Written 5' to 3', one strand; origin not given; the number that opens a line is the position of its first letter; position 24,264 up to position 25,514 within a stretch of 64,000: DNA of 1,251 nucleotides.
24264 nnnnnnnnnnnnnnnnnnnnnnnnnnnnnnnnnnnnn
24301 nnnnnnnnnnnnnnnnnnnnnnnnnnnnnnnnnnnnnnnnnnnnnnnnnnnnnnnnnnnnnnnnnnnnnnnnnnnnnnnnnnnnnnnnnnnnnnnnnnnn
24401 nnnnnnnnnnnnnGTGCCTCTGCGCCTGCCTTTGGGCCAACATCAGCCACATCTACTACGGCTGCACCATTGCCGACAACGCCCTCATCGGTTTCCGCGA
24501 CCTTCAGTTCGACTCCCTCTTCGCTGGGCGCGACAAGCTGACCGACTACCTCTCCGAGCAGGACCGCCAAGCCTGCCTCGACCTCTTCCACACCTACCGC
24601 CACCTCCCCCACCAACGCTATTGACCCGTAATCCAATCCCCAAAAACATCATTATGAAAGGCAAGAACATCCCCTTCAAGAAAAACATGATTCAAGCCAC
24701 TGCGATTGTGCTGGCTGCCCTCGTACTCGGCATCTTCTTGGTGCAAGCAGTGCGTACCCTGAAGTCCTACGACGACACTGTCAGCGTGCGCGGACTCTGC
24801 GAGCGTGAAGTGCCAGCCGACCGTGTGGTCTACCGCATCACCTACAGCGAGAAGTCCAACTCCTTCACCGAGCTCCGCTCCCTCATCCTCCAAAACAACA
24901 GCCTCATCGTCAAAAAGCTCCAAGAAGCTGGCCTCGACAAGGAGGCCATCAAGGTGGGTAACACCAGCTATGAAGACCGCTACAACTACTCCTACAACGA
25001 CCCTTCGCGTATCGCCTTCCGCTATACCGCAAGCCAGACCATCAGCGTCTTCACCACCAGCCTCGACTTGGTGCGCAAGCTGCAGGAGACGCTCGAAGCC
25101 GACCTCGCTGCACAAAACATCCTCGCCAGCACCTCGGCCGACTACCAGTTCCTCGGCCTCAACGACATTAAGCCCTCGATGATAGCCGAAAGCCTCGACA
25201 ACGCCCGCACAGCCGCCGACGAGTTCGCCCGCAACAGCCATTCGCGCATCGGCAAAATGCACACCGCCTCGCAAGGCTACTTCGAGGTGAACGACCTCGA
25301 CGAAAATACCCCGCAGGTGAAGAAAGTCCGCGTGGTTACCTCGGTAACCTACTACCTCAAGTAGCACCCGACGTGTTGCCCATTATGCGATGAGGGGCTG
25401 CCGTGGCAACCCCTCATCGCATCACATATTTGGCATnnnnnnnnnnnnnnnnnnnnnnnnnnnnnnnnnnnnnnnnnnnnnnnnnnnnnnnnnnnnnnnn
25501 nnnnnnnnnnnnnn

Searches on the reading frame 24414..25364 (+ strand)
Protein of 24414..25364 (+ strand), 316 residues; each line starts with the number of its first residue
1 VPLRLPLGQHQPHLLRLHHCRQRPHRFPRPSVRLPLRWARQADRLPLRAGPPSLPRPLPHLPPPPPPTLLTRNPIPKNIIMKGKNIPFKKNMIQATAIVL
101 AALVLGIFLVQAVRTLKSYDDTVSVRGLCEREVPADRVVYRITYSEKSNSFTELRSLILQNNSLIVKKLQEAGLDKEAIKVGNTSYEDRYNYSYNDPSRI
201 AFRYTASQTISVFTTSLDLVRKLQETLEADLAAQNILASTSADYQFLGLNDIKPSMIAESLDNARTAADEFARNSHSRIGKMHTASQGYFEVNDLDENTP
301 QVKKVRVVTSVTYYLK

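Call 40: search_protein_families(library=pfam, proteins=[window:24414-25364:+], max_evalue=0.001)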
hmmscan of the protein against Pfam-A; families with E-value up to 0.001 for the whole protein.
window:24414-25364:+ (316 aa): 1 family
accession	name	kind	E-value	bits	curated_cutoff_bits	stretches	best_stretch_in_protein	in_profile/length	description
PF04402.19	SIMPL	-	3.9e-15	57.1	25.2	1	123-288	1-161/205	Protein of unknown function (DUF541)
